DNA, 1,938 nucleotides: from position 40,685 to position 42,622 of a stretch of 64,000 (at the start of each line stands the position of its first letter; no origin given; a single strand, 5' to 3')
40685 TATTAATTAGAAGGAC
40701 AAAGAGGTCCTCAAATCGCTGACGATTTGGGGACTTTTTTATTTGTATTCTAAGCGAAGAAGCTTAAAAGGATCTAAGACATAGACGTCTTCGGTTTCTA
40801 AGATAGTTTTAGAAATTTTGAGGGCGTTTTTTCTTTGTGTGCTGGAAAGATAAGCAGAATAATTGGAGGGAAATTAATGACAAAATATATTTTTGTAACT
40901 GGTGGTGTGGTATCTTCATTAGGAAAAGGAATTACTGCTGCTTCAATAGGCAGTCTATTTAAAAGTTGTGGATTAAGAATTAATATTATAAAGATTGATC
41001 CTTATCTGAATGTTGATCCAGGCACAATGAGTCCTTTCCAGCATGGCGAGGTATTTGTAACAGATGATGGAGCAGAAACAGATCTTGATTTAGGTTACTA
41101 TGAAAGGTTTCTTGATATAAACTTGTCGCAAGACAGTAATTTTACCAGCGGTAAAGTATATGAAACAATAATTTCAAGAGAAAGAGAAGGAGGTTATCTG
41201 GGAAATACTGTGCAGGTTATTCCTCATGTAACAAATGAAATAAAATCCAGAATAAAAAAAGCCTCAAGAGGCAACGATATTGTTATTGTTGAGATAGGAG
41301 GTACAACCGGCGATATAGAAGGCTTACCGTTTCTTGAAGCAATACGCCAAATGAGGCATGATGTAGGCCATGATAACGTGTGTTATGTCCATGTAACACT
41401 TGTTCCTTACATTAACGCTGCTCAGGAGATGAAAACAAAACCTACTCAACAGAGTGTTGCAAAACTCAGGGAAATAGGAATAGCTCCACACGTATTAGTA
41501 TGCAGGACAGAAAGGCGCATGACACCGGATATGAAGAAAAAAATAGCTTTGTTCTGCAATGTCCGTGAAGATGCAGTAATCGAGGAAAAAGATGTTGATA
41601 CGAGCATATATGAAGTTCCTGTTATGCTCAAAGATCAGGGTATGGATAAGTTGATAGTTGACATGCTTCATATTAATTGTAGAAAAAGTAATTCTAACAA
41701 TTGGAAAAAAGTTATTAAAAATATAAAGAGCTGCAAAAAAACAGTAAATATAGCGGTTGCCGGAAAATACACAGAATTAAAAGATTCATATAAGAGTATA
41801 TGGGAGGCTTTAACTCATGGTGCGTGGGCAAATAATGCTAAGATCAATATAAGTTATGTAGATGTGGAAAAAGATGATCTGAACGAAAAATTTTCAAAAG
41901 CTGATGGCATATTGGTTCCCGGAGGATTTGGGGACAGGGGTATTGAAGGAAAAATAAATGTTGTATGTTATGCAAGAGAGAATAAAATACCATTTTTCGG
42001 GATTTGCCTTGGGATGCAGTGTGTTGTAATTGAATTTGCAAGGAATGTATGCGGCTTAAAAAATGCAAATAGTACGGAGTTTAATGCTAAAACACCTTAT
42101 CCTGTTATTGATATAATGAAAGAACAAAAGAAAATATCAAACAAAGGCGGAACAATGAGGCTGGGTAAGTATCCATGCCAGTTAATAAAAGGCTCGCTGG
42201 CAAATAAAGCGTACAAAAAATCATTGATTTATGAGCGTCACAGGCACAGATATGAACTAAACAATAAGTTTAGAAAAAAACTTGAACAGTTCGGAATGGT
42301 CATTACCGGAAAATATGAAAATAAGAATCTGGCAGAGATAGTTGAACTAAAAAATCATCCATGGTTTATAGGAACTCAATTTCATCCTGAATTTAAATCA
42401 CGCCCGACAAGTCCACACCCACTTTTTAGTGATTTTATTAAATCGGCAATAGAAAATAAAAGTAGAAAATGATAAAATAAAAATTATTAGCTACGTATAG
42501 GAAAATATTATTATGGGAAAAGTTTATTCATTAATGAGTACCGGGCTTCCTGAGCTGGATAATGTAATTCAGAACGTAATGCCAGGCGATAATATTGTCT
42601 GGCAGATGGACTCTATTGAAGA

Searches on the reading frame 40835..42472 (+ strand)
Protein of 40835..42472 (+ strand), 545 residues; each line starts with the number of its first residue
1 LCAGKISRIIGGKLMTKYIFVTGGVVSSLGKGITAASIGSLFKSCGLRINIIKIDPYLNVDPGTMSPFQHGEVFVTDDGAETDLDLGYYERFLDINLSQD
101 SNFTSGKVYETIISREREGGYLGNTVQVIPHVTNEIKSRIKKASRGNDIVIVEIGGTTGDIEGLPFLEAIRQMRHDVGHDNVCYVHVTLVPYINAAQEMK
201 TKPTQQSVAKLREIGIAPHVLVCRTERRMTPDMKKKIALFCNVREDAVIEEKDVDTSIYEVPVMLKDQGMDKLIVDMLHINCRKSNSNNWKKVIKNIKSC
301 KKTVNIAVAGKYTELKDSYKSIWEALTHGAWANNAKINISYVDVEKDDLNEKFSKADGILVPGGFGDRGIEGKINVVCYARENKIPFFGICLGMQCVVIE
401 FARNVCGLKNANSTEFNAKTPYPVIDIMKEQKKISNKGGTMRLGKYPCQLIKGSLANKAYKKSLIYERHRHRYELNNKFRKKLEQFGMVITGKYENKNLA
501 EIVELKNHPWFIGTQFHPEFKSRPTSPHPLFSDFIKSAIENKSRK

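Call 9: search_protein_families(library=pfam, proteins=[window:40835-42472:+])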
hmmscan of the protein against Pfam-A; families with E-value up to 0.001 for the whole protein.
window:40835-42472:+ (545 aa): 3 families
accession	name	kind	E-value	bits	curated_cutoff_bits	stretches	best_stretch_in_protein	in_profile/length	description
PF06418.20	CTP_synth_N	-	4.2e-126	420.2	26.1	1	17-280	1-265/265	CTP synthase N-terminus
PF00117.34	GATase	-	5.5e-44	150.6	22.8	1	315-536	2-189/190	Glutamine amidotransferase class-I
PF07722.19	Peptidase_C26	-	1.3e-05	25.5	20.5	1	376-519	97-219/219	Peptidase C26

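Call 41: find_homologous_proteins(query=window:40835-42472:+, max_evalue=1e-150)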
Query window:40835-42472:+ (545 aa): 7995 proteins with E <= 1e-150 among 8000 candidates; the best 120 are listed.
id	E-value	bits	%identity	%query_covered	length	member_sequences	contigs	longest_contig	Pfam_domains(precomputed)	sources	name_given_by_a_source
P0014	0.0e+0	1220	100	97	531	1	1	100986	PF07722.20,PF06418.21,PF00117.35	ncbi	ncbi:CTP synthase [Elusimicrobiota bacterium]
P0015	0.0e+0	1051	86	96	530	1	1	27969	PF07722.20,PF06418.21,PF00117.35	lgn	-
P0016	5.9e-283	957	76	97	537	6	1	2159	PF07722.20,PF06418.21,PF00117.35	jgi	-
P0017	1.1e-271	920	72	97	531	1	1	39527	PF07722.20,PF06418.21,PF00117.35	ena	-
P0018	1.3e-271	920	73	97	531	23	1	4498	PF06418.21,PF00117.35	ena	-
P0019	1.5e-271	920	74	97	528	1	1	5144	PF07722.20,PF06418.21,PF00117.35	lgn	-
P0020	2.4e-271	919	74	96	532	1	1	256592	PF07722.20,PF06418.21,PF00117.35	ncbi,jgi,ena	ncbi:MAG: CTP synthase [Elusimicrobiota bacterium]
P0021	1.4e-270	917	73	97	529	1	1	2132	PF06418.21,PF00117.35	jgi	jgi:CTP synthase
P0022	1.1e-269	914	74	97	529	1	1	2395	PF07722.20,PF06418.21,PF00117.35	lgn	-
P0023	3.2e-269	912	73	97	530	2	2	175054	PF07722.20,PF06418.21,PF00117.35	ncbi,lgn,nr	ncbi:MAG: CTP synthase [Candidatus Firestonebacteria bacterium]|nr:CTP synthase [Candidatus Fireston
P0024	5.5e-268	908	72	97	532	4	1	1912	PF07722.20,PF06418.21,PF00117.35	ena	-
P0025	2.1e-265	899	73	96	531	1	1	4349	PF07722.20,PF06418.21,PF00117.35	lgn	-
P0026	2.4e-265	899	73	96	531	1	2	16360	PF07722.20,PF06418.21,PF00117.35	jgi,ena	-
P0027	3.0e-265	899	72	97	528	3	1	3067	PF07722.20,PF06418.21,PF00117.35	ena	-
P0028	1.2e-264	897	73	96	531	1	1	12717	PF07722.20,PF06418.21,PF00117.35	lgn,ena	-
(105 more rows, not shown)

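Call 42: find_encoding_contigs(protein=P0015, flank=10000, max_places=2)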
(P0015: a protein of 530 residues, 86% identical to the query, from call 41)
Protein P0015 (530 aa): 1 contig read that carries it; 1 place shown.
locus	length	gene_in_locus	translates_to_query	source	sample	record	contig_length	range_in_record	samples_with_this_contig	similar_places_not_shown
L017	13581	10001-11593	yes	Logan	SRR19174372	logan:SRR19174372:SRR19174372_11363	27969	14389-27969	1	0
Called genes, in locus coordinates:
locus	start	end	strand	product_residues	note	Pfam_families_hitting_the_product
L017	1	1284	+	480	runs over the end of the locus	PF01139:RtcB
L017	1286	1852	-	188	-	PF01694:Rhomboid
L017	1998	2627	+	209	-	-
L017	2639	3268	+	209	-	PF01300:Sua5_yciO_yrdC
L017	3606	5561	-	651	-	PF13489:Methyltransf_23 (weak), PF02384:N6_Mtase, PF05175:MTS (weak), PF01170:UPF0020 (faint), PF09445:Methyltransf_15 (weak), PF13847:Methyltransf_31, PF07669:Eco57I, PF12950:TaqI_C, +1 more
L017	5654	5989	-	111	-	PF03050:DDE_Tnp_IS66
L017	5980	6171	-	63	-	-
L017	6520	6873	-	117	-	-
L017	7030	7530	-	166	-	-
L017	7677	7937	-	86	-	PF00543:P-II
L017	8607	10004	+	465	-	PF13522:GATase_6, PF13537:GATase_7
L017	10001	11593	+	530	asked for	PF06418:CTP_synth_N, PF07722:Peptidase_C26 (faint), PF00117:GATase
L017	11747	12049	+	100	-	-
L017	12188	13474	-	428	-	PF00464:SHMT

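Call 43: find_encoding_contigs(protein=P0020, flank=10000, max_places=2)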
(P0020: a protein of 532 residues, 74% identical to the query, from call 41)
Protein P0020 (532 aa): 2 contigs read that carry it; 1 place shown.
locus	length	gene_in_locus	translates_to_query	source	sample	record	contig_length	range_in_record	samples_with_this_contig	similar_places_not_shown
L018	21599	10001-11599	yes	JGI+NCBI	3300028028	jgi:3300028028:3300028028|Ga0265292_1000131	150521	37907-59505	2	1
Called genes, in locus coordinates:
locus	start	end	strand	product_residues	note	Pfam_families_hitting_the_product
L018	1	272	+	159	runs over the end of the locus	PF13187:Fer4_9 (faint), PF13237:Fer4_10 (faint), PF12837:Fer4_6 (faint), PF13247:Fer4_11, PF12838:Fer4_7 (weak), PF00037:Fer4 (weak)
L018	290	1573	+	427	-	PF07992:Pyr_redox_2, PF13738:Pyr_redox_3, PF00070:Pyr_redox, PF18267:Rubredoxin_C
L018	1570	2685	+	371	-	PF00310:GATase_2, PF13522:GATase_6, PF13537:GATase_7 (faint)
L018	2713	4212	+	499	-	PF14697:Fer4_21 (weak), PF12838:Fer4_7 (weak), PF13187:Fer4_9 (weak), PF00037:Fer4 (weak), PF04898:Glu_syn_central, PF01645:Glu_synthase, PF04898:Glu_syn_central, PF01070:FMN_dh, +3 more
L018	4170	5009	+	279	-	PF01493:GXGXG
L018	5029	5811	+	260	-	PF01590:GAF, PF13185:GAF_2, PF13492:GAF_3, PF03861:ANTAR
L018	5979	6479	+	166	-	PF00196:GerE, PF04545:Sigma70_r4 (faint)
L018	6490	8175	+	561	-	PF00795:CN_hydrolase, PF02540:NAD_synthase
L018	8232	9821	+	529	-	PF01645:Glu_synthase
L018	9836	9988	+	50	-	-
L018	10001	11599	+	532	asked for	PF06418:CTP_synth_N, PF00117:GATase, PF07722:Peptidase_C26 (weak)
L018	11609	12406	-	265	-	PF04909:Amidohydro_2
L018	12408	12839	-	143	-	PF01842:ACT, PF13291:ACT_4 (faint), PF13840:ACT_7 (faint), PF19571:ACT_8, PF22468:ACT_9 (faint), PF22629:ACT_AHAS_ss (weak), PF01842:ACT (weak)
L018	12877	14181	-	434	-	PF04443:LuxE (faint), PF00501:AMP-binding, PF14535:AMP-binding_C_2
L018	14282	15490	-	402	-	PF00248:Aldo_ket_red, PF13746:Fer4_18 (faint), PF13187:Fer4_9 (weak)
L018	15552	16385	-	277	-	PF00561:Abhydrolase_1, PF12146:Hydrolase_4, PF12697:Abhydrolase_6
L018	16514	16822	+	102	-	PF07798:CCDC90-like (faint)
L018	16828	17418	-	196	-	PF02525:Flavodoxin_2, PF03358:FMN_red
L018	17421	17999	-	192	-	PF01558:POR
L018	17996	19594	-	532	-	PF01855:POR_N, PF02775:TPP_enzyme_C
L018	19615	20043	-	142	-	PF01842:ACT, PF19571:ACT_8, PF22629:ACT_AHAS_ss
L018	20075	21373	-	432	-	PF00501:AMP-binding, PF14535:AMP-binding_C_2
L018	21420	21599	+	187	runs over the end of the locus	PF00085:Thioredoxin, PF13098:Thioredoxin_2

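Call 44: find_encoding_contigs(protein=P0017, flank=10000, max_places=2)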
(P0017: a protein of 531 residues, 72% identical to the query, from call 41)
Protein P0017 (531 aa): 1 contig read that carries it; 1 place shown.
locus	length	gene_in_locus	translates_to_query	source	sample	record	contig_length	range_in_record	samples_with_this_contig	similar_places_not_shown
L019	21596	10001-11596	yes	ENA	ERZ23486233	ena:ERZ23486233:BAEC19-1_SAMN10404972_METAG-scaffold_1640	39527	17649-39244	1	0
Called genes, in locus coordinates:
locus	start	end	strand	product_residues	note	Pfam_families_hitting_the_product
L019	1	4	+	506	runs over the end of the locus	PF13187:Fer4_9 (weak), PF13237:Fer4_10 (weak), PF14697:Fer4_21, PF12838:Fer4_7, PF00037:Fer4 (weak), PF04898:Glu_syn_central (weak), PF01645:Glu_synthase, PF04898:Glu_syn_central, +3 more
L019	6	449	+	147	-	PF12837:Fer4_6 (faint), PF13247:Fer4_11, PF12838:Fer4_7 (weak), PF00037:Fer4, PF13187:Fer4_9 (weak)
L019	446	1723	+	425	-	PF03486:HI0933_like (faint), PF07992:Pyr_redox_2, PF13738:Pyr_redox_3, PF00070:Pyr_redox, PF18267:Rubredoxin_C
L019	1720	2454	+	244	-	PF01493:GXGXG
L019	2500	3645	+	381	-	PF00988:CPSase_sm_chain, PF00117:GATase, PF07722:Peptidase_C26 (weak)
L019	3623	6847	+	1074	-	PF25596:CPSase_L_D1, PF02786:CPSase_L_D2, PF02787:CPSase_L_D3, PF25596:CPSase_L_D1, PF02655:ATP-grasp_3 (weak), PF02786:CPSase_L_D2, PF02222:ATP-grasp (weak), PF02142:MGS, +3 more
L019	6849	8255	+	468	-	PF13230:GATase_4 (weak), PF13522:GATase_6, PF13537:GATase_7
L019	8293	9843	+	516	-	PF00117:GATase, PF07722:Peptidase_C26, PF02540:NAD_synthase (weak), PF00958:GMP_synt_C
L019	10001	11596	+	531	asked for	PF06418:CTP_synth_N, PF07722:Peptidase_C26 (faint), PF00117:GATase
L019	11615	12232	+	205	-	PF00117:GATase, PF07685:GATase_3 (weak), PF01174:SNO (weak)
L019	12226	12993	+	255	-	PF00977:His_biosynth, PF02581:TMP-TENI (faint), PF01207:Dus (faint), PF01180:DHO_dh (faint), PF05690:ThiG (faint), PF04309:G3P_antiterm (faint), PF03060:NMO (weak)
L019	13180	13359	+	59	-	-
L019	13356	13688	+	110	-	-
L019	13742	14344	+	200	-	PF01380:SIS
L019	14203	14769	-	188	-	PF13302:Acetyltransf_3, PF13420:Acetyltransf_4, PF00583:Acetyltransf_1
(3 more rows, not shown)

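Call 52: find_homologous_proteins(query=L018:5029-5808:+, max_evalue=1e-10)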
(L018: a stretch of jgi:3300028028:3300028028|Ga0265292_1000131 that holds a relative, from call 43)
Query L018:5029-5808:+ (260 aa): 7764 proteins with E <= 1e-10 among 8000 candidates; the best 120 are listed.
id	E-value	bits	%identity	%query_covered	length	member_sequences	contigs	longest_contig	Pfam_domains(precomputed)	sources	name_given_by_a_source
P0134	9.7e-151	517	100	100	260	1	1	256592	PF13185.13,PF01590.33,PF03861.20,PF13492.13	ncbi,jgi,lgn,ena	ncbi:MAG: GAF and ANTAR domain-containing protein [Elusimicrobiota bacterium]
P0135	8.9e-115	400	74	88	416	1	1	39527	PF13185.13,PF01590.33,PF03861.20,PF13492.13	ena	-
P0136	2.9e-113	395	69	88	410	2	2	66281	PF13185.13,PF01590.33,PF03861.20,PF13492.13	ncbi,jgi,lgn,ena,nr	ncbi:MAG TPA: GAF domain-containing protein [Candidatus Latescibacteria bacterium]|nr:GAF domain-con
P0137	9.0e-113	393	73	86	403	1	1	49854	PF13185.13,PF01590.33,PF03861.20,PF13492.13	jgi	jgi:signal transduction protein with GAF and PtsI domain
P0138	3.4e-112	391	70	87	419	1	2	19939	PF13185.13,PF01590.33,PF03861.20,PF13492.13,PF11849.15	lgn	-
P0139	5.4e-112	391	71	88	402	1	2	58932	PF13185.13,PF01590.33,PF03861.20,PF13492.13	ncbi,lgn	ncbi:MAG: GAF domain-containing protein [bacterium]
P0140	2.4e-111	389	72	88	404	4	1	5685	PF13185.13,PF01590.33,PF03861.20,PF13492.13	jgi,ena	-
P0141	2.5e-111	389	72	88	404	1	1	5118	PF13185.13,PF01590.33,PF03861.20,PF13492.13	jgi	-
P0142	6.6e-111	387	69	88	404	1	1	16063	PF13185.13,PF01590.33,PF03861.20,PF13492.13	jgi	jgi:signal transduction protein with GAF and PtsI domain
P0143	1.2e-110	386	68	88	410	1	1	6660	PF13185.13,PF01590.33,PF03861.20,PF13492.13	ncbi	-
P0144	2.0e-110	386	71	88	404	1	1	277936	PF13185.13,PF01590.33,PF03861.20,PF13492.13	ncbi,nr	ncbi:MAG: GAF domain-containing protein [Elusimicrobia bacterium]|nr:GAF domain-containing protein [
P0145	5.0e-110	384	68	88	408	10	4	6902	PF13185.13,PF01590.33,PF03861.20,PF13492.13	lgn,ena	-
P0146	1.2e-109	383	69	88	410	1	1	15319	PF15714.12,PF13185.13,PF01590.33,PF03861.20,PF13492.13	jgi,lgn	-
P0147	1.4e-109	383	65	97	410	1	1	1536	PF13185.13,PF01590.33,PF03861.20,PF13492.13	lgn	-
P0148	1.6e-109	383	69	86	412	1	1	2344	PF13185.13,PF01590.33,PF03861.20,PF13492.13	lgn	-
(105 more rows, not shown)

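Call 64: find_encoding_contigs(protein=P0139, flank=10000, max_places=2)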
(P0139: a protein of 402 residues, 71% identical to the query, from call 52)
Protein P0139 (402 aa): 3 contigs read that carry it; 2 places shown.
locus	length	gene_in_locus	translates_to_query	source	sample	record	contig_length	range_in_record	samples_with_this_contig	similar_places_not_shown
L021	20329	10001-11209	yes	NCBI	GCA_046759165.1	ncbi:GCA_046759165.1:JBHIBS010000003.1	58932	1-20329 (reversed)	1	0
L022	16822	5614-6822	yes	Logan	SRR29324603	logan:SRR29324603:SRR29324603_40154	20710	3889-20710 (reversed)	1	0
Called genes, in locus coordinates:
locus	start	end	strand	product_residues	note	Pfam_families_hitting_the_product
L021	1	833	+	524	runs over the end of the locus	PF00117:GATase, PF07722:Peptidase_C26 (weak), PF02540:NAD_synthase (weak), PF00958:GMP_synt_C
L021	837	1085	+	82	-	PF02700:PurS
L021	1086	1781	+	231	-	PF13507:GATase_5, PF00117:GATase (weak), PF01965:DJ-1_PfpI, PF07685:GATase_3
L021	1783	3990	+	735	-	PF18072:FGAR-AT_linker, PF00586:AIRS, PF02769:AIRS_C, PF00586:AIRS, PF02769:AIRS_C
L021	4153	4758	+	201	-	PF00117:GATase, PF07685:GATase_3, PF01174:SNO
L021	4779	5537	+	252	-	PF00977:His_biosynth, PF03060:NMO (faint)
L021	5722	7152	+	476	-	PF13230:GATase_4 (weak), PF13522:GATase_6, PF13537:GATase_7, PF00156:Pribosyltran (weak)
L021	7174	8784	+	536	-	PF06418:CTP_synth_N, PF00117:GATase, PF07722:Peptidase_C26 (faint)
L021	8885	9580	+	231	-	PF02568:ThiI (faint), PF06508:QueC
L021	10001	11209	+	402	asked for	PF01590:GAF, PF13185:GAF_2, PF13492:GAF_3, PF01590:GAF, PF13185:GAF_2, PF13492:GAF_3, PF03861:ANTAR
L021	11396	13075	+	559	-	PF00795:CN_hydrolase, PF02540:NAD_synthase, PF03054:tRNA_Me_trans (faint)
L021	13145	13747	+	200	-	PF00196:GerE (weak), PF04545:Sigma70_r4 (weak)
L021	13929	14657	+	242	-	PF07722:Peptidase_C26, PF00117:GATase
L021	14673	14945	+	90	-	-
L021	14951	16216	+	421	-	PF00909:Ammonium_transp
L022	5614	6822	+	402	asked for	PF01590:GAF, PF13185:GAF_2, PF13492:GAF_3, PF01590:GAF, PF13185:GAF_2, PF13492:GAF_3, PF03861:ANTAR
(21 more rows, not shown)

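Call 65: find_encoding_contigs(protein=P0144, flank=10000, max_places=2)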
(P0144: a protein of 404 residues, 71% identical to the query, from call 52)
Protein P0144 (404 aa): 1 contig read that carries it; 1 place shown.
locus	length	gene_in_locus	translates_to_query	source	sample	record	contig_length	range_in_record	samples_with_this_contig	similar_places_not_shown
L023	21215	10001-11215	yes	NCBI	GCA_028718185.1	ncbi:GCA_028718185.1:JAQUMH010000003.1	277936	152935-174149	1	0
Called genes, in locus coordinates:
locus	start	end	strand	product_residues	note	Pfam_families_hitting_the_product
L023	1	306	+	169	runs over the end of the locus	PF02943:FeThRed_B, PF21349:RUBY_RBDX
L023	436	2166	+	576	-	PF01558:POR, PF01855:POR_N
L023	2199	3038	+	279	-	PF02775:TPP_enzyme_C, PF12367:PFO_beta_C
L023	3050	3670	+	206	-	PF00881:Nitroreductase, PF14512:TM1586_NiRdase (faint)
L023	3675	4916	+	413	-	PF00266:Aminotran_5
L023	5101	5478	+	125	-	PF01592:NifU_N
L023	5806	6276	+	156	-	PF02635:DsrE (faint), PF13686:DrsE_2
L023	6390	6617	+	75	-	PF01206:TusA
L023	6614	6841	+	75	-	-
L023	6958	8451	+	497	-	PF00089:Trypsin, PF13365:Trypsin_2, PF00595:PDZ, PF13180:PDZ_2, PF17820:PDZ_6, PF00595:PDZ (weak), PF13180:PDZ_2 (weak), PF17820:PDZ_6 (weak), +1 more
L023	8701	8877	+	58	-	-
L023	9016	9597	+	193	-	PF00190:Cupin_1 (faint), PF07883:Cupin_2, PF21344:Zn_ribbon_LysW (weak)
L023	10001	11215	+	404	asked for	PF01590:GAF, PF13185:GAF_2, PF13492:GAF_3, PF01590:GAF, PF13185:GAF_2, PF13492:GAF_3, PF03861:ANTAR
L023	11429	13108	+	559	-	PF00795:CN_hydrolase, PF02540:NAD_synthase, PF03054:tRNA_Me_trans (weak)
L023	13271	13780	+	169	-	PF00196:GerE (weak)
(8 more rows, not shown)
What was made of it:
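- GAF(-GAF)-ANTAR genes sit in the homologous nitrogen clusters and share contigs with pyrG (calls 43, 52, 64, 65).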
